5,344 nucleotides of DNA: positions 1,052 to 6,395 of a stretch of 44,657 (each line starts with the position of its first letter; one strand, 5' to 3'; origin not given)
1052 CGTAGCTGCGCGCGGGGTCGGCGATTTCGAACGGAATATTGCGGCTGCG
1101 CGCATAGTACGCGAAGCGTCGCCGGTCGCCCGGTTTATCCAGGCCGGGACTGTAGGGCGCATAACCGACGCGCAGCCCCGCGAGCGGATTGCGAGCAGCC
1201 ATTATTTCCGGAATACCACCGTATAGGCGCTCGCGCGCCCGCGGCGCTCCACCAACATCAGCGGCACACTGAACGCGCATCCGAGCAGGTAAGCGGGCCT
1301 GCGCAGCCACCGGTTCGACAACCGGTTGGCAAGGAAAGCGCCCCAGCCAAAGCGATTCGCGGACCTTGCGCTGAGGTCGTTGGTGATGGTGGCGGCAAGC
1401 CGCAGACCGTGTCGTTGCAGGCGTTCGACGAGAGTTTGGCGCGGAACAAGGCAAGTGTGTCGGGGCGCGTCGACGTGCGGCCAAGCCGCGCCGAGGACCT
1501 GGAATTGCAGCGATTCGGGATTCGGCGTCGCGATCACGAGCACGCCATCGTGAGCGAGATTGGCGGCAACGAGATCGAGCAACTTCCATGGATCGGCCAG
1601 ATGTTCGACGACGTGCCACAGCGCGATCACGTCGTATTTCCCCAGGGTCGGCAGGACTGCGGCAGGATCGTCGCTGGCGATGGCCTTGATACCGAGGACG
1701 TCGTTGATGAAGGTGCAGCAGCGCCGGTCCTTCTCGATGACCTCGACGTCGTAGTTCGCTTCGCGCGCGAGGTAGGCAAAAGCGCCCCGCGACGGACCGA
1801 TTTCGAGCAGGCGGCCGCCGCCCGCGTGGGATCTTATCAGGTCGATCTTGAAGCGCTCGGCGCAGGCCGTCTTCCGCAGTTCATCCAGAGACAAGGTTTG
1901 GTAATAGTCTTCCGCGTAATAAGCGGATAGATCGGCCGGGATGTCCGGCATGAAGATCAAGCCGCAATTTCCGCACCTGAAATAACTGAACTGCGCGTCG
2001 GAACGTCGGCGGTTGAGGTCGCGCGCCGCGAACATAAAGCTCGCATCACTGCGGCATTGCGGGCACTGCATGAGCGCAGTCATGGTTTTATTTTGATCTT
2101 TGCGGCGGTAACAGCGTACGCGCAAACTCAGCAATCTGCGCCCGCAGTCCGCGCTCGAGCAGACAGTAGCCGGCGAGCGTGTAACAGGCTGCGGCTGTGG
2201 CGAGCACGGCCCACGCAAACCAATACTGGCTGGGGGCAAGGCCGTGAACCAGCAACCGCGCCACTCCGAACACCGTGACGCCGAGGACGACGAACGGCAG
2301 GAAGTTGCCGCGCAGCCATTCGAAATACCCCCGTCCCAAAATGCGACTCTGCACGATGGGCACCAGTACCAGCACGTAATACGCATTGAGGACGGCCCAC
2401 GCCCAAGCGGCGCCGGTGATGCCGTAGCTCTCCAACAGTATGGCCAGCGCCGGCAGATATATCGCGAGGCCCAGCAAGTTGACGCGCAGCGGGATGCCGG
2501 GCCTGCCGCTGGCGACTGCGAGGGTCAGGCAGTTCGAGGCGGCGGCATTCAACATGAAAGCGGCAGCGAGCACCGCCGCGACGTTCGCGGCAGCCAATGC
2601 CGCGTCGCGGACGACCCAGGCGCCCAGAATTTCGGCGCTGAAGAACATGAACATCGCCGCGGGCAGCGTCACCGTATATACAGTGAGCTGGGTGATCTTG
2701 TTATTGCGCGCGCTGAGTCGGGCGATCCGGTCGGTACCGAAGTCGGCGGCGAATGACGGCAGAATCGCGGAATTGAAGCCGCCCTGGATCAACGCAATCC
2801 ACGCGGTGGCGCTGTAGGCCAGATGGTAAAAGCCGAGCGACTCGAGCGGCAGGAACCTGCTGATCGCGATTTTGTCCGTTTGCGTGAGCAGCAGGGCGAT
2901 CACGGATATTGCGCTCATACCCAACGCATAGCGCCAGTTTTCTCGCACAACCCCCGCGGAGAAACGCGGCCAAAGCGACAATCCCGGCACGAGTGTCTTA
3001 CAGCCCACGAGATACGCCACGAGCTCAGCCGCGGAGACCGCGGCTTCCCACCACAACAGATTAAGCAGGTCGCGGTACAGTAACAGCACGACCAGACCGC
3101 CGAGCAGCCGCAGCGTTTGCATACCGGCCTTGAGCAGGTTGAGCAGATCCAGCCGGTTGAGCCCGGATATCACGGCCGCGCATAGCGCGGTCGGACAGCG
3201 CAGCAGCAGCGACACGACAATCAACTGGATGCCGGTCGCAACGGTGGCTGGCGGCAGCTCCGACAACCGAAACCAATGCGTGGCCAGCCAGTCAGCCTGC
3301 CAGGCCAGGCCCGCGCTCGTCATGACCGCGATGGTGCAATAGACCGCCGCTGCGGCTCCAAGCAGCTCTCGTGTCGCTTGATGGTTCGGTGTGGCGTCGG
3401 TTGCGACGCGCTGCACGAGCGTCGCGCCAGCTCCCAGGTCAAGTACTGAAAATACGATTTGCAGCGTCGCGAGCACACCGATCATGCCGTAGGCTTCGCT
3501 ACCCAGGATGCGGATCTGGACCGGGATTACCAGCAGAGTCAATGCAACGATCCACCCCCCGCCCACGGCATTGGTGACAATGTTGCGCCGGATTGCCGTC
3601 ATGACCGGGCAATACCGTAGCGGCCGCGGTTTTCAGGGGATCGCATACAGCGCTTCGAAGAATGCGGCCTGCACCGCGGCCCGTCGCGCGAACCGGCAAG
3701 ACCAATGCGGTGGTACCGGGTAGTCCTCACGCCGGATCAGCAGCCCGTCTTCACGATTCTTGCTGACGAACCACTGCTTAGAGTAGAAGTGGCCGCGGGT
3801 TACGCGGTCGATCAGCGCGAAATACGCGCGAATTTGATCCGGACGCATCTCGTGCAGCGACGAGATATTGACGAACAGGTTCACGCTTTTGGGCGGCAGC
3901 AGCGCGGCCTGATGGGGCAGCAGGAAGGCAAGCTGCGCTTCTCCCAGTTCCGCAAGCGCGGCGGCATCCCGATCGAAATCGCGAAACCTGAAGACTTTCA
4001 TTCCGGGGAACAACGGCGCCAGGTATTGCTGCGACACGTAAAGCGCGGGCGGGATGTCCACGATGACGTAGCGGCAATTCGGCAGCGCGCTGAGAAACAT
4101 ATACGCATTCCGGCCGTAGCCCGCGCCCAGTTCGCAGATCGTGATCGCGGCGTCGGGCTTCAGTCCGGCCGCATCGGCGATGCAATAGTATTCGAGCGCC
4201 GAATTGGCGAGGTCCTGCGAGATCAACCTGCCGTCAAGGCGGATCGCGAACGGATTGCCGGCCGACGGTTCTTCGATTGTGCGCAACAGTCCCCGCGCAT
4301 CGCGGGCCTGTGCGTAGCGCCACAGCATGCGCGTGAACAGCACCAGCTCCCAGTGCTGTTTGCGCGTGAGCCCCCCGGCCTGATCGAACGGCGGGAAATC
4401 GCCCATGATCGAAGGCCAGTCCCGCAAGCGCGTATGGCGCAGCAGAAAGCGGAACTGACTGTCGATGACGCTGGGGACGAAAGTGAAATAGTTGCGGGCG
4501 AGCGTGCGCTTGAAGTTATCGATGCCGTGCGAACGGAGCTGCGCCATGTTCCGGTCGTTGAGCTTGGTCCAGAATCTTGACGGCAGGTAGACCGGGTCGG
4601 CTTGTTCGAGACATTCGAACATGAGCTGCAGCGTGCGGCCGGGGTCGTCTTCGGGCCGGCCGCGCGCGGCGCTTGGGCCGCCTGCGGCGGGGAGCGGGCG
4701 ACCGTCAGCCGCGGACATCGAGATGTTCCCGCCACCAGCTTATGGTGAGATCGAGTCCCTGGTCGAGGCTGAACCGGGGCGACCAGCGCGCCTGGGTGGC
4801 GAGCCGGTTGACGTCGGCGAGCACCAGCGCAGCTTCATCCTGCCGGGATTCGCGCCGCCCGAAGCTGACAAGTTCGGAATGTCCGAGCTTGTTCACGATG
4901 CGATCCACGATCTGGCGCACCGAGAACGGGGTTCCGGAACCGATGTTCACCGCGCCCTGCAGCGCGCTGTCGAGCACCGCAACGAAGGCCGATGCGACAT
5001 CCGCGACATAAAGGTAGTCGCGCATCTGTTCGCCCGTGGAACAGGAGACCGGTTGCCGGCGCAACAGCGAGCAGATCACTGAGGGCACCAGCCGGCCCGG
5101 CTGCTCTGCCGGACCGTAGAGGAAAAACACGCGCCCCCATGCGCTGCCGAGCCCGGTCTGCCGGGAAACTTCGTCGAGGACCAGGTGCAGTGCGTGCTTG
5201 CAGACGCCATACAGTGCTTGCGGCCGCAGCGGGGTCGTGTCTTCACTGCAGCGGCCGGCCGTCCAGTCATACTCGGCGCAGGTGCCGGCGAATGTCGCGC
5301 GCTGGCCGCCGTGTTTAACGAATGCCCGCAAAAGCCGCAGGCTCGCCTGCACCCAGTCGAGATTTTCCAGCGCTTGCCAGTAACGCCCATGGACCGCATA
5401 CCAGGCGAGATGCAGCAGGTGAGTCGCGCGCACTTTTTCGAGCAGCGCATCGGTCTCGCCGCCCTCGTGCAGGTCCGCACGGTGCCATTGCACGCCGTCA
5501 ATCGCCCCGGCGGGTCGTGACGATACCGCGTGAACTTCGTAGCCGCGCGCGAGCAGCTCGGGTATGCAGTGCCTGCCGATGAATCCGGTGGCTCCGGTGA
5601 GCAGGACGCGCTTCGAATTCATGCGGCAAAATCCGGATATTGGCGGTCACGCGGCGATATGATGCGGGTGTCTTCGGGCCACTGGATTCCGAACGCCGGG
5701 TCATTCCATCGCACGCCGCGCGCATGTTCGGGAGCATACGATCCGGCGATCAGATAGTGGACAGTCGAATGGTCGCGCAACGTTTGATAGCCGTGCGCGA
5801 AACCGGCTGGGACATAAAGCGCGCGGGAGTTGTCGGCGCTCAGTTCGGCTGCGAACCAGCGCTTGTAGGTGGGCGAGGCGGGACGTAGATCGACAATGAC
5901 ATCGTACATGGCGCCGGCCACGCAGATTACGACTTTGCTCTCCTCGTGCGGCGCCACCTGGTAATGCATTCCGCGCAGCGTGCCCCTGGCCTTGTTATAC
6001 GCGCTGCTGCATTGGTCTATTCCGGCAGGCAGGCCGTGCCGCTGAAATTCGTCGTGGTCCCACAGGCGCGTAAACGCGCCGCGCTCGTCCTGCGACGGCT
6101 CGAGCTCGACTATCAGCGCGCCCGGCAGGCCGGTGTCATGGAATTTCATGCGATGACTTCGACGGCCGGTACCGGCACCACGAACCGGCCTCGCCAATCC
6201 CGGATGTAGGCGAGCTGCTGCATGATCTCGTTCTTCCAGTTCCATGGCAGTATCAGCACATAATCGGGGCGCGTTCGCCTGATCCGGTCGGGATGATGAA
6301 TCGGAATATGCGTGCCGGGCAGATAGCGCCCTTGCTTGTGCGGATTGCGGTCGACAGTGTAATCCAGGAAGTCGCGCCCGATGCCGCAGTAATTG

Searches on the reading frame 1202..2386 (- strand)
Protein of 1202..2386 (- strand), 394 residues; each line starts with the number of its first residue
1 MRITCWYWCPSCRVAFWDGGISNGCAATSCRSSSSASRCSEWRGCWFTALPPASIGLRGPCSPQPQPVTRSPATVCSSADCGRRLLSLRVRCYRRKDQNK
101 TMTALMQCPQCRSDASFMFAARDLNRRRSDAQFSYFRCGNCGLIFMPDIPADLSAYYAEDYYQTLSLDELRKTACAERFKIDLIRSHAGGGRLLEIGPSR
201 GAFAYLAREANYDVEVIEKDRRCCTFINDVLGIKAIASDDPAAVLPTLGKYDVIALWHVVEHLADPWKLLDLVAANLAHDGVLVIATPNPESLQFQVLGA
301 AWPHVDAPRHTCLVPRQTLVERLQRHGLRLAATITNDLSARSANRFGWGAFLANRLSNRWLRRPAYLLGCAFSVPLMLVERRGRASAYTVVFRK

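Call 10: search_protein_families(library=ncbifam, proteins=[window:1202-2386:-], max_evalue=1e-8)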
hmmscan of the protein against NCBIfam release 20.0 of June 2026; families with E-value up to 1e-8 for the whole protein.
window:1202-2386:- (394 aa): 0 families

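Call 20: search_protein_families(library=pfam, proteins=[window:1202-2386:-], max_evalue=0.001)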
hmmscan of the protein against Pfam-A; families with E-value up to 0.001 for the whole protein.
window:1202-2386:- (394 aa): 1 family
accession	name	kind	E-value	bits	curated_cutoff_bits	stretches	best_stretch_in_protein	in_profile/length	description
PF13489.12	Methyltransf_23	-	1.7e-19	70.5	27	1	187-330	20-161/164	Methyltransferase domain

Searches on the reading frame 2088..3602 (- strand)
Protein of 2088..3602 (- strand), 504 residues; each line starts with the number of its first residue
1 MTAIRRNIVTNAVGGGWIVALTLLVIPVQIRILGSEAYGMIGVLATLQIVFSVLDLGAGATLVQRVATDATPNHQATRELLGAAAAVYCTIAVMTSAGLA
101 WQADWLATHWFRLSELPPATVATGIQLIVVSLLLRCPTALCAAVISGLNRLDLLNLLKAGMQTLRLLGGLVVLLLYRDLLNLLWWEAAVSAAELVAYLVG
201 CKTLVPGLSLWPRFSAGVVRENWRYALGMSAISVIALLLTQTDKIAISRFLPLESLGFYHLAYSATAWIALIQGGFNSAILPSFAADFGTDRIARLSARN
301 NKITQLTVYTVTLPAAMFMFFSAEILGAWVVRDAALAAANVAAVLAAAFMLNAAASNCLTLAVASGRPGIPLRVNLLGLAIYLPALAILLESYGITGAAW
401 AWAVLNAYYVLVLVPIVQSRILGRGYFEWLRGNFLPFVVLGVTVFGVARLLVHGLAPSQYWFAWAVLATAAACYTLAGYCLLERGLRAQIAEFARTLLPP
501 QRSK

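Call 10: search_protein_families(library=ncbifam, proteins=[window:2088-3602:-], max_evalue=1e-8)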
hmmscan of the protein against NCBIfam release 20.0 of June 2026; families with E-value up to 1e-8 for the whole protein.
window:2088-3602:- (504 aa): 0 families

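Call 20: search_protein_families(library=pfam, proteins=[window:2088-3602:-], max_evalue=0.001)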
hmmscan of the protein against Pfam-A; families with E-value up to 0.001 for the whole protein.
window:2088-3602:- (504 aa): 2 families
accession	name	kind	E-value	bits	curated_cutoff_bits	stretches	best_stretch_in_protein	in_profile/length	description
PF01943.22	Polysacc_synt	-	4.8e-10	39.8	28.2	1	5-285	2-271/274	Polysaccharide biosynthesis protein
PF13440.11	Polysacc_synt_3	-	1.2e-09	38.3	23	1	31-326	4-279/293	Polysaccharide biosynthesis protein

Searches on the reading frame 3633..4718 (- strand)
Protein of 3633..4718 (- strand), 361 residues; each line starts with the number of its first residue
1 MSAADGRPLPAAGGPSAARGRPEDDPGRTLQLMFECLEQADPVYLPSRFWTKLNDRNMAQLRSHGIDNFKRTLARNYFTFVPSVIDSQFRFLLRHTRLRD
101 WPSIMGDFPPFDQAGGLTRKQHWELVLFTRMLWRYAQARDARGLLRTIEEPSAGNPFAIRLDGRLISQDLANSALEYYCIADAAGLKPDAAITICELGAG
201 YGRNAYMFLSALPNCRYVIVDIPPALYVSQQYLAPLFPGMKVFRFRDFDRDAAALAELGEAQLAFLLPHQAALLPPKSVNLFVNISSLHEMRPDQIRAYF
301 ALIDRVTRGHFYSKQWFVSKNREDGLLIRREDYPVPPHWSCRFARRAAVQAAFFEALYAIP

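Call 10: search_protein_families(library=ncbifam, proteins=[window:3633-4718:-], max_evalue=1e-8)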
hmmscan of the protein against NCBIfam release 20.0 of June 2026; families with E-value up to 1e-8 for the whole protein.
window:3633-4718:- (361 aa): 1 family
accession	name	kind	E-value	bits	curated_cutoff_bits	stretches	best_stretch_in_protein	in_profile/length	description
TIGR04371.1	methyltran_NanM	subfamily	1.3e-36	126.6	44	1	41-314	1-272/273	putative sugar O-methyltransferase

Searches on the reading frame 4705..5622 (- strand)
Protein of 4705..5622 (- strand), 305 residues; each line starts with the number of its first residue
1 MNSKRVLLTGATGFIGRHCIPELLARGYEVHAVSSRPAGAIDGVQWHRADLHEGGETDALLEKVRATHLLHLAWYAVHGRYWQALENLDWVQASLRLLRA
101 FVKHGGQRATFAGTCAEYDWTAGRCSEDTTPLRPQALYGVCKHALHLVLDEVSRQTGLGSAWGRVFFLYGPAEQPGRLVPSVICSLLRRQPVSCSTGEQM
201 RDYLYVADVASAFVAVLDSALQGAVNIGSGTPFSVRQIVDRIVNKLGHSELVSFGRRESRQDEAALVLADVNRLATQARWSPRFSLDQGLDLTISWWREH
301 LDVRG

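Call 10: search_protein_families(library=ncbifam, proteins=[window:4705-5622:-], max_evalue=1e-8)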
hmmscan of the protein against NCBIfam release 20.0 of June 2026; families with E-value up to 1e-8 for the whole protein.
window:4705-5622:- (305 aa): 8 families
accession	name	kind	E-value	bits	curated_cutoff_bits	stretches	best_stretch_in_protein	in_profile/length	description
TIGR01179.1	galE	equivalog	7e-26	90.8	262.3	2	5-170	1-178/332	UDP-glucose 4-epimerase GalE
TIGR01181.1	dTDP_gluc_dehyt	equivalog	4.1e-22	78.7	365.1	1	126-300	139-314/321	dTDP-glucose 4,6-dehydratase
TIGR04180.1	EDH_00030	hypoth_equivalog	3.7e-17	62.3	475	1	6-284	1-296/297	NAD-dependent 4,6-dehydratase LegB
TIGR02197.1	heptose_epim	equivalog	2.6e-15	56.4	274.6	1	6-295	1-311/316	ADP-glyceromanno-heptose 6-epimerase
NF047922.1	GDPFucSynFcl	equivalog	7e-12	45.4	500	1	195-300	201-304/308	GDP-L-fucose synthase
NF007490.0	PRK10084.1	subfamily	1.8e-10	40.4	649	1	128-298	157-335/361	dTDP-glucose 4,6-dehydratase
NF007582.0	PRK10217.1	equivalog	2.5e-09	36.7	698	0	127-246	149-270/355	dTDP-glucose 4,6-dehydratase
TIGR01777.1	yfcH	hypoth_equivalog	7.4e-09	35.6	207.35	0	6-84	1-76/292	TIGR01777 family oxidoreductase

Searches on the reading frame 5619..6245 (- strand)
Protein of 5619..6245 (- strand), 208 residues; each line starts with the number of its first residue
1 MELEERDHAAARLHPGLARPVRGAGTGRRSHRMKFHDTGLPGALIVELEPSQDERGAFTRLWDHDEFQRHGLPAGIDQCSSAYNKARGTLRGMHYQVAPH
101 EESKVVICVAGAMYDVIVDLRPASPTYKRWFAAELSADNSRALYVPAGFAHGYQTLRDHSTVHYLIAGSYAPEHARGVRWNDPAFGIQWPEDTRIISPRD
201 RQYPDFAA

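Call 10: search_protein_families(library=ncbifam, proteins=[window:5619-6245:-], max_evalue=1e-8)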
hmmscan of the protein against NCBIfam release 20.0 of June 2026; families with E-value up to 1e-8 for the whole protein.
window:5619-6245:- (208 aa): 1 family
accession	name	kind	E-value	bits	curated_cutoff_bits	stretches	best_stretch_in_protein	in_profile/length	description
TIGR01221.1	rmlC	equivalog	9.6e-49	165.6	155.75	1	35-206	2-172/176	dTDP-4-dehydrorhamnose 3,5-epimerase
